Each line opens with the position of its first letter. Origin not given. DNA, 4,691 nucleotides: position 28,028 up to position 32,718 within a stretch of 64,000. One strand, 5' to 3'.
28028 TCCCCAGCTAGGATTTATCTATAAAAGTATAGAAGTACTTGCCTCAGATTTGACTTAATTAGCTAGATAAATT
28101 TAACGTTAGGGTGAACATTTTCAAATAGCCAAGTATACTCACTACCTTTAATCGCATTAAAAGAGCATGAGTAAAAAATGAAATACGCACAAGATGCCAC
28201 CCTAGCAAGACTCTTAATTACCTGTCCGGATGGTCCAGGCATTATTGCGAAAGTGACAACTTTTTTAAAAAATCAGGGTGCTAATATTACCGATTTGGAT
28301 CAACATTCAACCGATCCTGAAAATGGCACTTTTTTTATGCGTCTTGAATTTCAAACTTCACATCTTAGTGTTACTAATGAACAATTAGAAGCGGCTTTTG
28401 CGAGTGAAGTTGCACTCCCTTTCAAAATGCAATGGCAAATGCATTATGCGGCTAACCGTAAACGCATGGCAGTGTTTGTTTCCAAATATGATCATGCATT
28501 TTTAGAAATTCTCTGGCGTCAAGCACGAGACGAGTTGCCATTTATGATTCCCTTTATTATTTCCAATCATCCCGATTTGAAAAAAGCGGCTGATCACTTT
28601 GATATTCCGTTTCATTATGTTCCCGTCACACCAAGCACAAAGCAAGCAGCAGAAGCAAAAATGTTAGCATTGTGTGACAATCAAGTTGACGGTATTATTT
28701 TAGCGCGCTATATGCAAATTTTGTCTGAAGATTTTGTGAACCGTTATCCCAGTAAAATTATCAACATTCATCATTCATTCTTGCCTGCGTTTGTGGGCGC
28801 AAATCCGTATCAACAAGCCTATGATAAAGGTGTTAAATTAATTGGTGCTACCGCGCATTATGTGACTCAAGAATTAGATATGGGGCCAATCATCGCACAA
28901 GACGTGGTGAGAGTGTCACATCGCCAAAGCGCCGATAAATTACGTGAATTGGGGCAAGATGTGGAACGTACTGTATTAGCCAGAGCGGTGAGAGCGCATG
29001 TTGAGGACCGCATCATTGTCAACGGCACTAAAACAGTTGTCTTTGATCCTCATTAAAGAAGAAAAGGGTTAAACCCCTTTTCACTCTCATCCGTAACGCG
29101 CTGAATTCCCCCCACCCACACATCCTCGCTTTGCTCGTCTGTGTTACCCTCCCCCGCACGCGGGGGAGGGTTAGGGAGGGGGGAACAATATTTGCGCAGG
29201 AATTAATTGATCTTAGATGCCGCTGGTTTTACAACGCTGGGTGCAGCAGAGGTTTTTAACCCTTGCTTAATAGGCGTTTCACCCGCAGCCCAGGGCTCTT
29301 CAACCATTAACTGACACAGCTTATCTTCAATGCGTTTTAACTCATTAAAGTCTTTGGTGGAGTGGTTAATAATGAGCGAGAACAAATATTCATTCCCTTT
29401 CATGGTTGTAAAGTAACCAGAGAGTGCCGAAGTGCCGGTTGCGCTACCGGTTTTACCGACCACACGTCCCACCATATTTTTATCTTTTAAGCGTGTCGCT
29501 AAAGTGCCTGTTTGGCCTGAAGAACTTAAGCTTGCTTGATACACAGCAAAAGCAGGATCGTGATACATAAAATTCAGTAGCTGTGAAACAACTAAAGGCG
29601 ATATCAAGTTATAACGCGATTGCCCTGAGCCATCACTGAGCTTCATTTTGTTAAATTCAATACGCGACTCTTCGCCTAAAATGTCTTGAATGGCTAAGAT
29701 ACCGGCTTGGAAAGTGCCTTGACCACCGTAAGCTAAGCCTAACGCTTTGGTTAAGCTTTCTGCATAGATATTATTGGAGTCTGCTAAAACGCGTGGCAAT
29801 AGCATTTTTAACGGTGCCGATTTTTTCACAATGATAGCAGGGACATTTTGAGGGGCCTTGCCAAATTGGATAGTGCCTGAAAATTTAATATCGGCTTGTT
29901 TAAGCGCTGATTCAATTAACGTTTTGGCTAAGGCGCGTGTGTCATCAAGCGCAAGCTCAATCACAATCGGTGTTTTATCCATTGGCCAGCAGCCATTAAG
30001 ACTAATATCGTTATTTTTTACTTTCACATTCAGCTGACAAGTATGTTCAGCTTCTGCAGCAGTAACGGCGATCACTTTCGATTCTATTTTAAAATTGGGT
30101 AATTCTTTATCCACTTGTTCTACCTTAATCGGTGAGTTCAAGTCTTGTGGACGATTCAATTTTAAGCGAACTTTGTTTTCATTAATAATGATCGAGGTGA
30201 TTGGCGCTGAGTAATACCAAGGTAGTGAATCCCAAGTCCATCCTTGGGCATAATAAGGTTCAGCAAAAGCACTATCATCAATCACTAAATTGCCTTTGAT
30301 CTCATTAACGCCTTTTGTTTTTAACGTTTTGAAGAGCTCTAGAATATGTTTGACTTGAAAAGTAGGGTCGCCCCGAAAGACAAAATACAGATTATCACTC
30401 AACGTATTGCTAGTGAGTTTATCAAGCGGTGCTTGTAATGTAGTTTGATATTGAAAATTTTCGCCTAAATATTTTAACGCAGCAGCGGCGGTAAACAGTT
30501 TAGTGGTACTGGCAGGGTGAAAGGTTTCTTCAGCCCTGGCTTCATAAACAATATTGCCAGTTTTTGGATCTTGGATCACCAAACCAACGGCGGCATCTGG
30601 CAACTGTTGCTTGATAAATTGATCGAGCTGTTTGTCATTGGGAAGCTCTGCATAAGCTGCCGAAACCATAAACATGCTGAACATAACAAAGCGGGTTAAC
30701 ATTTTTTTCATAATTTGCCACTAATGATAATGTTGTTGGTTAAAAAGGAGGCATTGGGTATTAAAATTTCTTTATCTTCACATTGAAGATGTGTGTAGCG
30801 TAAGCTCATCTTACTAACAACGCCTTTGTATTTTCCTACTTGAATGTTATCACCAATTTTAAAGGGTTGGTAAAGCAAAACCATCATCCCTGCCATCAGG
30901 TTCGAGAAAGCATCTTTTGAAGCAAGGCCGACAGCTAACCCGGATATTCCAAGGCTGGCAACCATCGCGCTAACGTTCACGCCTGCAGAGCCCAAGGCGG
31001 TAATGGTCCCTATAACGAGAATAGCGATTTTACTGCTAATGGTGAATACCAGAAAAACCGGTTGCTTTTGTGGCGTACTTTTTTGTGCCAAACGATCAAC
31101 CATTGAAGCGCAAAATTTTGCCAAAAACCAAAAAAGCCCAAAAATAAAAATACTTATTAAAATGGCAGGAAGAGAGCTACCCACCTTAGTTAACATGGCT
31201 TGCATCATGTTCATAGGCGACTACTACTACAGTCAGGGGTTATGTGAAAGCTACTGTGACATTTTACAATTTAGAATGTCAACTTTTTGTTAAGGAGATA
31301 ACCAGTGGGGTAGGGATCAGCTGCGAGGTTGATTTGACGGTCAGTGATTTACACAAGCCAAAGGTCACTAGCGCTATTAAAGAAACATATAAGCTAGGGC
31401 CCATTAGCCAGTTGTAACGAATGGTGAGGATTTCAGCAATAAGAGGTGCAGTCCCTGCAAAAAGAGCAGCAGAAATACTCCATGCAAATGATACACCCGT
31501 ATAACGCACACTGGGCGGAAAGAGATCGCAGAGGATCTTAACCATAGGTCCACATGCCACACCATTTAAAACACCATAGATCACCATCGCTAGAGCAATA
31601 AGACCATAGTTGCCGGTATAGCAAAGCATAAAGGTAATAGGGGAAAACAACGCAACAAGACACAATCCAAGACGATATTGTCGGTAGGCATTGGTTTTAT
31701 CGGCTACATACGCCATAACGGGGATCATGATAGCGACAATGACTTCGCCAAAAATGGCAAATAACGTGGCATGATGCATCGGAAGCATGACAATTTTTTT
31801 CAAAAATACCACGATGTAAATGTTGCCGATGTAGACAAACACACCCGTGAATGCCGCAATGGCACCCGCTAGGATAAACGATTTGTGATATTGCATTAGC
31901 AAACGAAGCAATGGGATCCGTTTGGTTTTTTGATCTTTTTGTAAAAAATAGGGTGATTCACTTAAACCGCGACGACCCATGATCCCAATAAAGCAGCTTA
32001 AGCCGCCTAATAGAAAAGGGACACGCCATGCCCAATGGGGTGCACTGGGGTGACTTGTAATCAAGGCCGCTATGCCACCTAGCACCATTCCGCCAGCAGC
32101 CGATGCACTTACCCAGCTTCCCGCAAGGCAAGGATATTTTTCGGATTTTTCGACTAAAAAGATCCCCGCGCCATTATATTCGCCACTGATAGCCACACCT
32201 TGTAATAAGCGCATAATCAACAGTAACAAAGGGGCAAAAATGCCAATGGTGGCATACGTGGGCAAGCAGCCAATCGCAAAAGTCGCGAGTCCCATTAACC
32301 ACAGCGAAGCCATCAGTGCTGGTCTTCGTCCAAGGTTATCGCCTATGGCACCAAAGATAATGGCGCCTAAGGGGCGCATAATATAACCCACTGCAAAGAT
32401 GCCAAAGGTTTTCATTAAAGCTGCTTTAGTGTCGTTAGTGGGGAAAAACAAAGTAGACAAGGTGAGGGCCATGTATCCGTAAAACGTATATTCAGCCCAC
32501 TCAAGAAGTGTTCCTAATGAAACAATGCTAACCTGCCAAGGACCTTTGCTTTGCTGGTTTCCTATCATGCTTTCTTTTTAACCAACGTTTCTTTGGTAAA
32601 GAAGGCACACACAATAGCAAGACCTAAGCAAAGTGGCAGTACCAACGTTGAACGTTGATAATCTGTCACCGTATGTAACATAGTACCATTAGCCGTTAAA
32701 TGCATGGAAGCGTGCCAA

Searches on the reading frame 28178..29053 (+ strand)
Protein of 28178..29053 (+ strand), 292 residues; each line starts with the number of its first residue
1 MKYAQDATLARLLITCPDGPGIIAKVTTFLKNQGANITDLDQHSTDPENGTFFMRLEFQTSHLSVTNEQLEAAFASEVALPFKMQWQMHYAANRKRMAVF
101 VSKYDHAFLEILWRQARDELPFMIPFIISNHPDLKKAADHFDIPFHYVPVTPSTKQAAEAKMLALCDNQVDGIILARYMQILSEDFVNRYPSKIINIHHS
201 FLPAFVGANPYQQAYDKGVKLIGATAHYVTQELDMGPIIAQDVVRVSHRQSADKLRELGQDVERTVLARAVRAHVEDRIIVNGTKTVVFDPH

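Call 45: search_protein_families(library=pfam, proteins=[window:28178-29053:+], max_evalue=0.00001)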
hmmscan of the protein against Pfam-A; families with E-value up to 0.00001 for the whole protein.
window:28178-29053:+ (292 aa): 2 families
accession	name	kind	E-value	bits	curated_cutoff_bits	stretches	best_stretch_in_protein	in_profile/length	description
PF00551.24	Formyl_trans_N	-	1.7e-39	135.9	26.1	1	95-271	1-181/181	Formyl transferase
PF01842.31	ACT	-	1.1e-10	41.5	27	1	11-73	2-64/66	ACT domain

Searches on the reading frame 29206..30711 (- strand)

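Call 45: search_protein_families(library=pfam, proteins=[window:29206-30711:-], max_evalue=0.00001)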
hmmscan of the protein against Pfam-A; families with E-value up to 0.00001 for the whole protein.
window:29206-30711:- (502 aa): 1 family
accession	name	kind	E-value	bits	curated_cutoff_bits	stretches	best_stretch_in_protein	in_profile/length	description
PF02113.21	Peptidase_S13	-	1.8e-107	360.3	22.8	1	27-463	3-435/444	D-Ala-D-Ala carboxypeptidase 3 (S13) family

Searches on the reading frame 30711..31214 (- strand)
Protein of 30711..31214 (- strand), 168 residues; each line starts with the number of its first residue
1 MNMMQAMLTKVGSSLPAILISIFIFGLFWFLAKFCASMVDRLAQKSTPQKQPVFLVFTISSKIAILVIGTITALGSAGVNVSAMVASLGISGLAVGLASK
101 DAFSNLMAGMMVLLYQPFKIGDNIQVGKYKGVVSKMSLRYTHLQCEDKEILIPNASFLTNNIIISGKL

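Call 65: search_protein_families(library=pfam, proteins=[window:30711-31214:-], max_evalue=0.00001)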
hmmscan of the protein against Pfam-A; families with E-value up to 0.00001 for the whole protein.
window:30711-31214:- (168 aa): 3 families
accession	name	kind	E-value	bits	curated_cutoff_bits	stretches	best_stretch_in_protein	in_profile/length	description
PF00924.24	MS_channel_2nd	-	2.2e-16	60.1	20.2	1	101-163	1-64/68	Mechanosensitive ion channel, beta-domain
PF05552.17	MS_channel_1st_1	-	8.1e-09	35.7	22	1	3-45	2-44/50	Mechanosensitive ion channel, conserved TM helix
PF21088.3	MS_channel_1st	-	3.9e-08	33.6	23.1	1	62-100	4-42/42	Mechanosensitive ion channel, transmembrane helices 2/3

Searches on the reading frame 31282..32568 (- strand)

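Call 45: search_protein_families(library=pfam, proteins=[window:31282-32568:-], max_evalue=0.00001)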
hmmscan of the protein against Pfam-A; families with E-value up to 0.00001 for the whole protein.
window:31282-32568:- (429 aa): 2 families
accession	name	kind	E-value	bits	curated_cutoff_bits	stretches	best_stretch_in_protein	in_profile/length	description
PF07690.21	MFS_1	-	2.1e-20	73.4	33.4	1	51-367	34-340/347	Major Facilitator Superfamily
PF00083.30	Sugar_tr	-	8.5e-16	58.3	22.3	1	15-215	4-204/452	Sugar (and other) transporter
